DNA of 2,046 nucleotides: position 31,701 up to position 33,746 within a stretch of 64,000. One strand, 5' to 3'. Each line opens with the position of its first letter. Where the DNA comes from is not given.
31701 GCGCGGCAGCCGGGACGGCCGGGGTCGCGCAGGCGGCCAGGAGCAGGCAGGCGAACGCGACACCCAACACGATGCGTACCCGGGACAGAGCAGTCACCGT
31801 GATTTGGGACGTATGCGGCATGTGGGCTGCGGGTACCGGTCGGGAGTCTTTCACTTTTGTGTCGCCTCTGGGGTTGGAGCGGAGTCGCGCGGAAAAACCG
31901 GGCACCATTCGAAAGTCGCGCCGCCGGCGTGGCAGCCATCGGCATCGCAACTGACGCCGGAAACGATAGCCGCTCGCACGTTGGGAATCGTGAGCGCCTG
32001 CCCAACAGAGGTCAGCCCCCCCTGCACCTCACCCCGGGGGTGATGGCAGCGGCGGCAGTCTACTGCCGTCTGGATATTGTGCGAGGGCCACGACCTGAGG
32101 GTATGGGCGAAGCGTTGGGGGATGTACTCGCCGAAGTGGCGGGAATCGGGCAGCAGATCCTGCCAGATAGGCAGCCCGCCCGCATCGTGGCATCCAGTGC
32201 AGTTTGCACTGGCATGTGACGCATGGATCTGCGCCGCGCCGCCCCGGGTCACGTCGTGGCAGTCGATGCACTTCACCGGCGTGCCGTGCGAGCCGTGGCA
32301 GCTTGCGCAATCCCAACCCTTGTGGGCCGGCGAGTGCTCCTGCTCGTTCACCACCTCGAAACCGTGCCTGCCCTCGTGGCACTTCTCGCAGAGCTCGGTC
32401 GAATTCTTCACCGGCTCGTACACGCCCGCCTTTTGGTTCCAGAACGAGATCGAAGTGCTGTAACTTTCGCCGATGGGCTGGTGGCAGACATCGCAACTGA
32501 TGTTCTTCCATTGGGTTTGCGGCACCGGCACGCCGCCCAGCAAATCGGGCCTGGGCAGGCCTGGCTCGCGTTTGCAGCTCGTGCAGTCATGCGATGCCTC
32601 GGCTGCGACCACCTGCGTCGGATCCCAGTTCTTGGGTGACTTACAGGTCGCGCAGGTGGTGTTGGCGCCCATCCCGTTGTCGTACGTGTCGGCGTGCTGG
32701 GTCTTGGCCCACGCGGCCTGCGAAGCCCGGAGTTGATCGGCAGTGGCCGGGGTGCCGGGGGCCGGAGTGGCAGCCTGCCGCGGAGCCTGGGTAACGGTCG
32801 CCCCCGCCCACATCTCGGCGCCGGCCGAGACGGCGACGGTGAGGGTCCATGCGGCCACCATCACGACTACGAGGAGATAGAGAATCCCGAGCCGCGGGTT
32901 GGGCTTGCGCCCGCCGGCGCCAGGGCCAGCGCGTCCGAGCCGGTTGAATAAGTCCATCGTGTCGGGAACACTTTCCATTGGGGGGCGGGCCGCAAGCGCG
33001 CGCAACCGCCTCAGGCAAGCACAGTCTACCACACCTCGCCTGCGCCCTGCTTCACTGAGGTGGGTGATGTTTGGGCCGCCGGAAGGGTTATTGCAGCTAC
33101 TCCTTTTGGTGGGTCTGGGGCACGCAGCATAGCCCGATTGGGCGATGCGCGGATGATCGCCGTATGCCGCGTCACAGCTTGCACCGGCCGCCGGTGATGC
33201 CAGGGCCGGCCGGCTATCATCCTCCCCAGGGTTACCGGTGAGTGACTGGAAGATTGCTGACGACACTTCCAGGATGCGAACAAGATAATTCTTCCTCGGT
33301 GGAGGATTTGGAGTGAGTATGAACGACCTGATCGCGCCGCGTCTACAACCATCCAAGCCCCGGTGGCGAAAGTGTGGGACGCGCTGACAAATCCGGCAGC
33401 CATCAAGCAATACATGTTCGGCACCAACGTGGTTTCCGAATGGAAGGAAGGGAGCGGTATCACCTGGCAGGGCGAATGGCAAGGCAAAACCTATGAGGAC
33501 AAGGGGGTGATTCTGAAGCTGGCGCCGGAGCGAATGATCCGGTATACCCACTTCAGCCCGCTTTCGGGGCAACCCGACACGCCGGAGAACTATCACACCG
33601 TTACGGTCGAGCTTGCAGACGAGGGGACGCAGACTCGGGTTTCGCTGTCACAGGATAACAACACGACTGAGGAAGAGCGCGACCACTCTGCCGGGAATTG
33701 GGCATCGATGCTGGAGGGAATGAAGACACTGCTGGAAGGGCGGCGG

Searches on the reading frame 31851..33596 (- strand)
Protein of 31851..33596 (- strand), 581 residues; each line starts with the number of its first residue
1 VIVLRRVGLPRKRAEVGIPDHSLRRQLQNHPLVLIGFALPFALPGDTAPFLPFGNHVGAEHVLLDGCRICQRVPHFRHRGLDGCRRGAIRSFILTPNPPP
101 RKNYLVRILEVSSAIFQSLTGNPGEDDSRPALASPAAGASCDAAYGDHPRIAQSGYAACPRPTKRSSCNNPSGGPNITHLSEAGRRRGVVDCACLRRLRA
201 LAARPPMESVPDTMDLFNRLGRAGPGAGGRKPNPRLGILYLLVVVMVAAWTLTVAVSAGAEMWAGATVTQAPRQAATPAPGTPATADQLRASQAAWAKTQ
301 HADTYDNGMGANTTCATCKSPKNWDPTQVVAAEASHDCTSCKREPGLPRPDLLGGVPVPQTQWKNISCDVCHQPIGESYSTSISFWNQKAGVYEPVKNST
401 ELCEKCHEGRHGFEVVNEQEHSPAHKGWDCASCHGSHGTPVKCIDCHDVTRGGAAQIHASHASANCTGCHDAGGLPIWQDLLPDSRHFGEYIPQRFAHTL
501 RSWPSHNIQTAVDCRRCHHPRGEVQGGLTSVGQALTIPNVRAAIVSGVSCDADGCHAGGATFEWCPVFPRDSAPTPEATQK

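Call 30: search_protein_families(library=pfam, proteins=[window:31851-33596:-])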
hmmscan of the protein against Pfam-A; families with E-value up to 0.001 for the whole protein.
window:31851-33596:- (581 aa): 2 families
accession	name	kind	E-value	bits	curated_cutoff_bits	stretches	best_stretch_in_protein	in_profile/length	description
PF09699.15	Paired_CXXCH_1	-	4.7e-07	29.8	20.6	0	367-409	8-38/41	Doubled CXXCH motif (Paired_CXXCH_1)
PF14522.11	Cytochrome_C7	-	1.6e-05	25.1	24.8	1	364-434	12-66/67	Cytochrome c7 and related cytochrome c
